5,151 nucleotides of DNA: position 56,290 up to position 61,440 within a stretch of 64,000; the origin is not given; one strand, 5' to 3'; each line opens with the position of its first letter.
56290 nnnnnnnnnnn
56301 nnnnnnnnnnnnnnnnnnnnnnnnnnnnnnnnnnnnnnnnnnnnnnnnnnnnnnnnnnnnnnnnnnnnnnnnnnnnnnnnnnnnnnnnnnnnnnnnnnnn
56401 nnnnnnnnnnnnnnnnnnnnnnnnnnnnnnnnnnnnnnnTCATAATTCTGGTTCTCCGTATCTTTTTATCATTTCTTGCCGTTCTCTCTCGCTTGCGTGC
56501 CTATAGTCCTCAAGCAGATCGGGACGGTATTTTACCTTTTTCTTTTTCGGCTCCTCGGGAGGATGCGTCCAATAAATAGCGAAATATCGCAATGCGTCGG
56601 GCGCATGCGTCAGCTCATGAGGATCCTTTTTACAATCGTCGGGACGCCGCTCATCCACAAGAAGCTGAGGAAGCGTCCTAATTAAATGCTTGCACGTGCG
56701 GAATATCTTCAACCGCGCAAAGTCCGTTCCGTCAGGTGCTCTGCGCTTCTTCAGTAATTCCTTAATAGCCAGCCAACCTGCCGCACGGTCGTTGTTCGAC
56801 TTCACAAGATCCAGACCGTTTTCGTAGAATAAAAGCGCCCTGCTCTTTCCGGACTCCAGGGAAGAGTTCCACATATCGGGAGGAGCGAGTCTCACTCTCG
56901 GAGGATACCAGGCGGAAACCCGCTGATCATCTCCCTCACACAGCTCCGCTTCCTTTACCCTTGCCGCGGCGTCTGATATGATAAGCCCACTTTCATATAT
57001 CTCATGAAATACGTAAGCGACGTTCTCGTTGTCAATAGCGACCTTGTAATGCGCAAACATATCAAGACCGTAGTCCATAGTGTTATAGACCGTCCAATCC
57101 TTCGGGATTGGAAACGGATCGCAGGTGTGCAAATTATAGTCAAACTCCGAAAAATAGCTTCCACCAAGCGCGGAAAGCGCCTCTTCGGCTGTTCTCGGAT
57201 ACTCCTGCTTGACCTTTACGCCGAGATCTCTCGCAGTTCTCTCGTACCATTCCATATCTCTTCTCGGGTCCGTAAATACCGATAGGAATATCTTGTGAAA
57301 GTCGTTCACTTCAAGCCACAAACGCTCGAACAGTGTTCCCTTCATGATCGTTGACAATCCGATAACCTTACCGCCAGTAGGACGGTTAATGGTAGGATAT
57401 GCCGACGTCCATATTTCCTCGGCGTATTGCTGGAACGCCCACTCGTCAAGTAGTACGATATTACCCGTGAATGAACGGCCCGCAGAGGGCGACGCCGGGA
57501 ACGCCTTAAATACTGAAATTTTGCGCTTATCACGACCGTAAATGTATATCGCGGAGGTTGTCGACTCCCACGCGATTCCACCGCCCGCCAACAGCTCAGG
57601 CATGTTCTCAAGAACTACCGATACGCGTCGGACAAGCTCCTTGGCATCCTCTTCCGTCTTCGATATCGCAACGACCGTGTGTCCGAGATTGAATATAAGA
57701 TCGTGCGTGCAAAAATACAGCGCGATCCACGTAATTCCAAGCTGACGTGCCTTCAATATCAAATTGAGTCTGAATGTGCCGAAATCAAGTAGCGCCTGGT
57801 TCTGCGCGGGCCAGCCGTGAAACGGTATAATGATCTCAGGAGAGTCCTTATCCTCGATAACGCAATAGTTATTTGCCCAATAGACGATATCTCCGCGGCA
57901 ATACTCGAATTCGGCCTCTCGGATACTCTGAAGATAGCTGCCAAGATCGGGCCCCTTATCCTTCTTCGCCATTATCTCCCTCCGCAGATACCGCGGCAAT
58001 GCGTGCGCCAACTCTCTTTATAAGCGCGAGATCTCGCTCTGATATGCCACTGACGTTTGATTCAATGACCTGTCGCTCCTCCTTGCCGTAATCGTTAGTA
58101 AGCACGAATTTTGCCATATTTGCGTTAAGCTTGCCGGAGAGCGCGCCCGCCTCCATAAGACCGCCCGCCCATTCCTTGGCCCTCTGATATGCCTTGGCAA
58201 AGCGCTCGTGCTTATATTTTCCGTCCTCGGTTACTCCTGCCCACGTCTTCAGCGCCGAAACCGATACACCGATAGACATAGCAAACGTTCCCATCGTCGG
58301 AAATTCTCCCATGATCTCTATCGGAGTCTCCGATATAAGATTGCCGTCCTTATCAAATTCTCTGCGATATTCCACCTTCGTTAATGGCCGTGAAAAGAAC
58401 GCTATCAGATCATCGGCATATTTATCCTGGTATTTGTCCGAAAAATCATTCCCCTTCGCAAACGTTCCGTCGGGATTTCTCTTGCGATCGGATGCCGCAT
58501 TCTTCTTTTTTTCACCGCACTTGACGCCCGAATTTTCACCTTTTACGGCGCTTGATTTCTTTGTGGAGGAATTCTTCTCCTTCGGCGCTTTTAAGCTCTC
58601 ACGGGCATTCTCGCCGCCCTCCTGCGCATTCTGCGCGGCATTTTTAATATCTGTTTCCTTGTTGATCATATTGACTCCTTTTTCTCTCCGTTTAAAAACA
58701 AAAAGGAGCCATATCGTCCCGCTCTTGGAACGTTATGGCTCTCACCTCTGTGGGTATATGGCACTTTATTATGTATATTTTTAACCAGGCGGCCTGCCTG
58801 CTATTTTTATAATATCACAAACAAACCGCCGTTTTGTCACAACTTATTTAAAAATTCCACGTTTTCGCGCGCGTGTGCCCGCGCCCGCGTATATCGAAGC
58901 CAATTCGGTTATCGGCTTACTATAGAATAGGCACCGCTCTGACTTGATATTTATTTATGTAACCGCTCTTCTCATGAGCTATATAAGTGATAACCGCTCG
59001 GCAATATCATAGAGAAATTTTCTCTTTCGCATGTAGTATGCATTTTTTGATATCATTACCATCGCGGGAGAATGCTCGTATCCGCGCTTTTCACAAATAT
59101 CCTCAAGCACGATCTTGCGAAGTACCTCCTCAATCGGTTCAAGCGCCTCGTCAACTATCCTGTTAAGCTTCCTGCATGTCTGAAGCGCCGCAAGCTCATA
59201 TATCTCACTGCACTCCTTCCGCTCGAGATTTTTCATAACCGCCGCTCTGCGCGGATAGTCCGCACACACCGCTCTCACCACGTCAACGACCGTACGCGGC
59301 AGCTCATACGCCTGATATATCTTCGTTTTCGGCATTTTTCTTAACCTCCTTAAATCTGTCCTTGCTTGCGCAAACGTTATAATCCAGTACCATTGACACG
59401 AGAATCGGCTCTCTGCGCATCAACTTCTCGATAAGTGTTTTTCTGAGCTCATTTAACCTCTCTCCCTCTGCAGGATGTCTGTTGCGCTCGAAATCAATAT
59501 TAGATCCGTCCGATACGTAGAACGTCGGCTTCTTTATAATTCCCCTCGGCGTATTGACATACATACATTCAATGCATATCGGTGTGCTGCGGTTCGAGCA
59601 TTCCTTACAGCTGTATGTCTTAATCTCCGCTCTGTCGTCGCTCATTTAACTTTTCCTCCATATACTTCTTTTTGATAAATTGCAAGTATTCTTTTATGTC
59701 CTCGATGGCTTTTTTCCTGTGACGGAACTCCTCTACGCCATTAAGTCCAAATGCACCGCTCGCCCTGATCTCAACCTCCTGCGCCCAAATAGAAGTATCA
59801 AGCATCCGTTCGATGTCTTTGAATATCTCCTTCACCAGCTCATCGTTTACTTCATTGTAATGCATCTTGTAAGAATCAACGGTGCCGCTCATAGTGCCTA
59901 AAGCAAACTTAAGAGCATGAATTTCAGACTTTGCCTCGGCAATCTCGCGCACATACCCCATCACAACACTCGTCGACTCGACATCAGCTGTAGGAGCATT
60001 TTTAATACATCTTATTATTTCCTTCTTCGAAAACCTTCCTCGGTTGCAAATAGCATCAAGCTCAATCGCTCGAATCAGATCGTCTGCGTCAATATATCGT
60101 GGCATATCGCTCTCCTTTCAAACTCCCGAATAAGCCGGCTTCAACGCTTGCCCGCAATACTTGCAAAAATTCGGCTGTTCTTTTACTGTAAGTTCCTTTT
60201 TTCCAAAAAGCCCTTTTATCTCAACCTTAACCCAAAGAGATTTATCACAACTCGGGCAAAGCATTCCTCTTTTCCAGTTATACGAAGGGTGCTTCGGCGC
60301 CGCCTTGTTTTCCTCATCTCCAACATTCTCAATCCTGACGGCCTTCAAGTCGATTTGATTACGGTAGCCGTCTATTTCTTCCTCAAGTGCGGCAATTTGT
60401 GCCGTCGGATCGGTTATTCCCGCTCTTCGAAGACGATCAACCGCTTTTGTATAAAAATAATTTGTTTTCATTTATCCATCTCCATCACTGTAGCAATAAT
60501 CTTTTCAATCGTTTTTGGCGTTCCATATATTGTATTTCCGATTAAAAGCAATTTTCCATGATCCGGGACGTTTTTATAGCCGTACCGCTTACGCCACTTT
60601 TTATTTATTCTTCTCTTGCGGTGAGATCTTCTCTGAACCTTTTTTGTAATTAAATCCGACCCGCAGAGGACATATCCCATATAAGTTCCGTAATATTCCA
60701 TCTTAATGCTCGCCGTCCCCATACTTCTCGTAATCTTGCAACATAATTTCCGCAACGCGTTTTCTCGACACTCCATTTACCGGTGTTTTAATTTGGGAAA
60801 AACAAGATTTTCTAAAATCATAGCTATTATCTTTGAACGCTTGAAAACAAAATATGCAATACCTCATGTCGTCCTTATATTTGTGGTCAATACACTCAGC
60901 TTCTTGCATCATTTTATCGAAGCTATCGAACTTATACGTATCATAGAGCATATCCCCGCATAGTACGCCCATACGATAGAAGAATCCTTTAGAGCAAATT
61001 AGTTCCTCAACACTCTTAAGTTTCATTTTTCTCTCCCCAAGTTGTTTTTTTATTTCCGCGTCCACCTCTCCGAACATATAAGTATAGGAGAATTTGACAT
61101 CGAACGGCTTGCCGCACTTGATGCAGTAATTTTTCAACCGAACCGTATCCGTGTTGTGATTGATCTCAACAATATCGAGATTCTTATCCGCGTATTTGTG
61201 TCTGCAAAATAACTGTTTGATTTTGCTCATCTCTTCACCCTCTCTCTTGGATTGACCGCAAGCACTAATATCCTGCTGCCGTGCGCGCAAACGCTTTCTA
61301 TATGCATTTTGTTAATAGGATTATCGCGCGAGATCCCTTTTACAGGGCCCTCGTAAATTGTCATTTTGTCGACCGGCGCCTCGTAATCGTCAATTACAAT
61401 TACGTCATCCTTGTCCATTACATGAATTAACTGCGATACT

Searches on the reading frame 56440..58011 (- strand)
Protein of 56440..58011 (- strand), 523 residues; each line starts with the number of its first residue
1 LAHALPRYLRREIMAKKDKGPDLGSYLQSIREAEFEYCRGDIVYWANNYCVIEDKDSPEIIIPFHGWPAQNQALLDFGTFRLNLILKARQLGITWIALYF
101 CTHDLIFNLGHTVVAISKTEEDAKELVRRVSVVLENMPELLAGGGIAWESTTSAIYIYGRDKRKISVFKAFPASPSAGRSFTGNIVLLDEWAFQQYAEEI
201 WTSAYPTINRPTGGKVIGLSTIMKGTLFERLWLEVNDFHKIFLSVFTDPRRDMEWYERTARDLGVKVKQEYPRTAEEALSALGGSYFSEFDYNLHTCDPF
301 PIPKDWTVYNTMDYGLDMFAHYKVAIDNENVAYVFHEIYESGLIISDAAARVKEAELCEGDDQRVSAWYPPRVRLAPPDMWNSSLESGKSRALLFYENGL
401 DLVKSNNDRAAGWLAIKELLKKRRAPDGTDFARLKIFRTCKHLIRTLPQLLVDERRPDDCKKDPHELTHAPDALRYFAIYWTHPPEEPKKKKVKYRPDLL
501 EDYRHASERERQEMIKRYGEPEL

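Call 29: search_protein_families(library=pfam, proteins=[window:56440-58011:-], max_evalue=0.001)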
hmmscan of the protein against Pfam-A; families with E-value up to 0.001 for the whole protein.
window:56440-58011:- (523 aa): 1 family
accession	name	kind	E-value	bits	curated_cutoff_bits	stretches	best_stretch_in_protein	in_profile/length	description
PF03237.21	Terminase_6N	-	7e-06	26.3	22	1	84-202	1-116/215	Terminase large subunit, T4likevirus-type, N-terminal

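Call 68: find_related_loci(query=window:56440-58011:-, collection=viral_contigs, flank=3000)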
Query window:56440-58011:- (523 aa) in viral_contigs; peptide patterns used: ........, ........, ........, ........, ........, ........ (x = any residue, [..] = any of these).
196 stretches matched a pattern; 165 encode a relative of the query (tblastn E <= 1e-3); the best 80 are kept; 80 distinct loci.
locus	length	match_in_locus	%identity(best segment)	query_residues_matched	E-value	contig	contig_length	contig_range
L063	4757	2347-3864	82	18-523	0e+0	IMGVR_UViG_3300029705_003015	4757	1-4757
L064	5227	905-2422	82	18-523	0e+0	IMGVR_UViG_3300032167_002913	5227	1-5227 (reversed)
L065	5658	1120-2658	81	11-523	0e+0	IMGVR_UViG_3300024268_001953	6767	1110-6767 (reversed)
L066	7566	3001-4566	75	5-523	0e+0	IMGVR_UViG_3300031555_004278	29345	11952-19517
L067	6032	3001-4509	77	22-523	0e+0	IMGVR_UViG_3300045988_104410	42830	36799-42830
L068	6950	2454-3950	76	26-523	0e+0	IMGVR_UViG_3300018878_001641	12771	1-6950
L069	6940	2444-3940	76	26-523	0e+0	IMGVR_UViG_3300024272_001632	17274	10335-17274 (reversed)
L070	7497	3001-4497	76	26-523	0e+0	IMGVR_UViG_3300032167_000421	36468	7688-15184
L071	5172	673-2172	75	24-523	0e+0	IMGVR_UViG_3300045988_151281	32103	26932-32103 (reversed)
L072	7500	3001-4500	75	24-523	0e+0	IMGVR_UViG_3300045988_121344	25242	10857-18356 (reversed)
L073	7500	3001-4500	75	24-523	0e+0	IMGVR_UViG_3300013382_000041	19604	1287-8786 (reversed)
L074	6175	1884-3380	76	26-523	0e+0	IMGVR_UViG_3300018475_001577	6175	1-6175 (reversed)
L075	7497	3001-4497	76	26-523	0e+0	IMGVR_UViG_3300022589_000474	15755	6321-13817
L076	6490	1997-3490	74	26-523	0e+0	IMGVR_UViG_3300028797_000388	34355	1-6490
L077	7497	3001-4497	76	26-523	0e+0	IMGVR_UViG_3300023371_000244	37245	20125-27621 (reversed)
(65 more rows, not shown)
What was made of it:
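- Tried and rejected: TerL worked (call 68).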

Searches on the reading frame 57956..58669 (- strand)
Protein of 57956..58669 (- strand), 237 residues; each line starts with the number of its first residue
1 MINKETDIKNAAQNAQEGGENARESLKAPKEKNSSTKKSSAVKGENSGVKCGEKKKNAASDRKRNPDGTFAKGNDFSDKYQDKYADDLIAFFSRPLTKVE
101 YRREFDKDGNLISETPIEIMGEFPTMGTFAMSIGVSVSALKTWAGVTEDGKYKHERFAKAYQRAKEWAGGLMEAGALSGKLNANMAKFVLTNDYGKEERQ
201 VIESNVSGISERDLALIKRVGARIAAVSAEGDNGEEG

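Call 29: search_protein_families(library=pfam, proteins=[window:57956-58669:-], max_evalue=0.001)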
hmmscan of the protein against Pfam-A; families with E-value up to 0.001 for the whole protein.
window:57956-58669:- (237 aa): 1 family
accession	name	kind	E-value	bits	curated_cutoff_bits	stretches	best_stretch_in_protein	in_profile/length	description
PF16677.11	GP3_package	-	9.3e-05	23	29.4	1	122-200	32-103/105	DNA-packaging protein gp3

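Call 67: find_related_loci(query=window:57956-58669:-, collection=viral_contigs, flank=2500)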
Query window:57956-58669:- (237 aa) in viral_contigs; peptide patterns used: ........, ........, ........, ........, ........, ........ (x = any residue, [..] = any of these).
3 stretches matched a pattern, but none encodes a relative of the query by tblastn (E <= 1e-3).
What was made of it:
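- Tried and rejected: A TerS-anchored locus search found no relatives (call 67).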

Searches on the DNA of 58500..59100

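Call 97: search_rna_families(source=window, start=58500, end=59100, threshold=evalue, max_evalue=5)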
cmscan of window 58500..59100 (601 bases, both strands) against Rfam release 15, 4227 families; matches with E-value up to 5: 6.
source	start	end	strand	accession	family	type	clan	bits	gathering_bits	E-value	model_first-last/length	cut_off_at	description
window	58672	58711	-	RF02266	XIST_intron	Gene; lncRNA;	-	22.5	70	0.15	1-68/68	no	XIST 3' intron conserved motif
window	58664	58718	+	RF02445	SpR14_sRNA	Gene; sRNA;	-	21.5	50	2.2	10-64/80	no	Streptococcus sRNA SpR14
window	58753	58816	+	RF02454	ncr982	Gene; sRNA;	-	19.2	50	4.1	1-79/79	no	Bacillus sRNA ncr982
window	58637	58735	+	RF02030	tp2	Gene; sRNA;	-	18.4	50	3.2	1-114/114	no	tp2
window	58693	58833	-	RF02714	snopsi28S-3378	Gene; snRNA; snoRNA; HACA-box;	-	15.3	136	3.8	1-145/145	no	Small nucleolar RNA psi28S-3378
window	58694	58815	+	RF00558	L20_leader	Cis-reg; leader;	-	14.5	58.7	4.9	1-127/127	no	Ribosomal protein L20 leader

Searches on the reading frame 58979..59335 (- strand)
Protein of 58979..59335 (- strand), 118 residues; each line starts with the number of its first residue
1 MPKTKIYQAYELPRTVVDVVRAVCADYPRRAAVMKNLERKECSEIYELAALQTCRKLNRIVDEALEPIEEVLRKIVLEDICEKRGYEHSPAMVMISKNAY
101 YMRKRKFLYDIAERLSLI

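Call 29: search_protein_families(library=pfam, proteins=[window:58979-59335:-], max_evalue=0.001)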
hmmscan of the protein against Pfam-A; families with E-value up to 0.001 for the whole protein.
window:58979-59335:- (118 aa): 0 families

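Call 93: search_protein_families(library=phrogs, proteins=[window:58979-59335:-], max_evalue=0.01)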
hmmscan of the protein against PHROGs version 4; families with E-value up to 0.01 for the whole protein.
window:58979-59335:- (118 aa): 2 families
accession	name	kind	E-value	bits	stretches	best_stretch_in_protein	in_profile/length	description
phrog_11237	-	unknown function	3.1e-07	31.6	1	59-114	80-137/139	-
phrog_38810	-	unknown function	0.0026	18.7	0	81-95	23-37/51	-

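Call 105: find_homologous_proteins(query=window:58979-59335:-, max_evalue=0.001)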
Query window:58979-59335:- (118 aa): 6 proteins with E <= 0.001 among 15 candidates.
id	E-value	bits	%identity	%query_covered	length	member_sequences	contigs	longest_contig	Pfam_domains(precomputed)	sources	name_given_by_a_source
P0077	2.0e-68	245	99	100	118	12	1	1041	-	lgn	-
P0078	2.8e-59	216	86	100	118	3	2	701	-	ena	-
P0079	3.2e-53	196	80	100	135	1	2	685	-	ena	-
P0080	2.2e-41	158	69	100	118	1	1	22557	-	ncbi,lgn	-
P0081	5.1e-41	157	67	100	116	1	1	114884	-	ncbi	-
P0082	1.8e-38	149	69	100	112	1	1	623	-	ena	-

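Call 106: search_protein_families(library=ncbifam, proteins=[window:58979-59335:-], max_evalue=0.5)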
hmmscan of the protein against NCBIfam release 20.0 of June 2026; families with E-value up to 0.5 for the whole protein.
window:58979-59335:- (118 aa): 0 families

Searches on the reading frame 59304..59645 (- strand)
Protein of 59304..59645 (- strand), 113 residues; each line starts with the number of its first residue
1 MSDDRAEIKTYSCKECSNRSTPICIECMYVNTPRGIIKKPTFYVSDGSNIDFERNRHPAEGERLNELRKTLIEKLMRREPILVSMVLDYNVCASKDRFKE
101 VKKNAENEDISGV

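Call 29: search_protein_families(library=pfam, proteins=[window:59304-59645:-], max_evalue=0.001)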
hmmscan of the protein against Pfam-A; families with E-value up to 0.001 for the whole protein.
window:59304-59645:- (113 aa): 0 families

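Call 93: search_protein_families(library=phrogs, proteins=[window:59304-59645:-], max_evalue=0.01)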
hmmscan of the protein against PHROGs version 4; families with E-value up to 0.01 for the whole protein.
window:59304-59645:- (113 aa): 0 families

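Call 106: search_protein_families(library=ncbifam, proteins=[window:59304-59645:-], max_evalue=0.5)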
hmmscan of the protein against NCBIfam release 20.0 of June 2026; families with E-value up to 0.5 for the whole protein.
window:59304-59645:- (113 aa): 1 family
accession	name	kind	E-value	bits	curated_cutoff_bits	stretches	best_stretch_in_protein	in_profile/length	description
NF009130.0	PRK12483.1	subfamily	0.18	10.4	801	1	36-73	312-349/521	threonine ammonia-lyase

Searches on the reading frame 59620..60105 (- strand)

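Call 29: search_protein_families(library=pfam, proteins=[window:59620-60105:-], max_evalue=0.001)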
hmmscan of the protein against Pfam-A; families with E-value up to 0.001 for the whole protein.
window:59620-60105:- (161 aa): 0 families

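Call 93: search_protein_families(library=phrogs, proteins=[window:59620-60105:-], max_evalue=0.01)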
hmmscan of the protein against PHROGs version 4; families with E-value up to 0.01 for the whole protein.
window:59620-60105:- (161 aa): 0 families

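Call 106: search_protein_families(library=ncbifam, proteins=[window:59620-60105:-], max_evalue=0.5)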
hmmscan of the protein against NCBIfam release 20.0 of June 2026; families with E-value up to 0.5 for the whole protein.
window:59620-60105:- (161 aa): 3 families
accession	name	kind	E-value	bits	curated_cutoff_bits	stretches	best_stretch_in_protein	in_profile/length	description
NF006975.0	PRK09448.1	equivalog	0.0063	16.6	114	1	41-113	97-166/168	DNA starvation/stationary phase protection protein Dps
NF058679.1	EncB_fam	subfamily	0.047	13.7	90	1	59-98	19-58/117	encapsulin nanocompartment ferritin-likeEncB family encapsulin nanocompartment ferritin-like cargo protein cargo protein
TIGR02791.1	VirB5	equivalog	0.084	12.6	132.25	1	47-88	32-69/220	P-type DNA transfer protein VirB5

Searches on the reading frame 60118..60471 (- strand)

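Call 29: search_protein_families(library=pfam, proteins=[window:60118-60471:-], max_evalue=0.001)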
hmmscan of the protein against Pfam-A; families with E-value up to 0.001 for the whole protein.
window:60118-60471:- (117 aa): 0 families

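Call 93: search_protein_families(library=phrogs, proteins=[window:60118-60471:-], max_evalue=0.01)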
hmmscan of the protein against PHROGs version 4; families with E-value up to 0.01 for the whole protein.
window:60118-60471:- (117 aa): 1 family
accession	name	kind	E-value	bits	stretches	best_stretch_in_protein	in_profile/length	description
phrog_9188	-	unknown function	0.0068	17.6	0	92-110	46-64/70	-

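Call 106: search_protein_families(library=ncbifam, proteins=[window:60118-60471:-], max_evalue=0.5)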
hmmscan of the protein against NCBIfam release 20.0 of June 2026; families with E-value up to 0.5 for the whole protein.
window:60118-60471:- (117 aa): 1 family
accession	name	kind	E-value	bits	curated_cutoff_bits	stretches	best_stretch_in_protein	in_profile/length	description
NF052237.1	biotin_BsaP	equivalog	0.051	13.6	39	0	97-109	23-35/53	biotin synthase auxiliary protein BsaP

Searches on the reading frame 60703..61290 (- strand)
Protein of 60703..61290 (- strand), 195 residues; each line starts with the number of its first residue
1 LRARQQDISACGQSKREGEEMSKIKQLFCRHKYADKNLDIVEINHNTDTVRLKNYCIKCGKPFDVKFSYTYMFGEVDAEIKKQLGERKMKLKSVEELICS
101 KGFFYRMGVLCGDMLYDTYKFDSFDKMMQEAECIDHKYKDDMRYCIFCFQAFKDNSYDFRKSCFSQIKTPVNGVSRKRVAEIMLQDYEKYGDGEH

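Call 30: search_protein_families(library=pfam, proteins=[window:60703-61290:-], max_evalue=0.001)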
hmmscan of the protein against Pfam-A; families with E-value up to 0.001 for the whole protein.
window:60703-61290:- (195 aa): 0 families

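Call 93: search_protein_families(library=phrogs, proteins=[window:60703-61290:-], max_evalue=0.01)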
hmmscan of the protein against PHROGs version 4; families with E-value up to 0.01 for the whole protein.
window:60703-61290:- (195 aa): 1 family
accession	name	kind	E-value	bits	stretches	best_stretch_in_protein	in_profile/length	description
phrog_4188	-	unknown function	0.0054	17.5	1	22-61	11-44/50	-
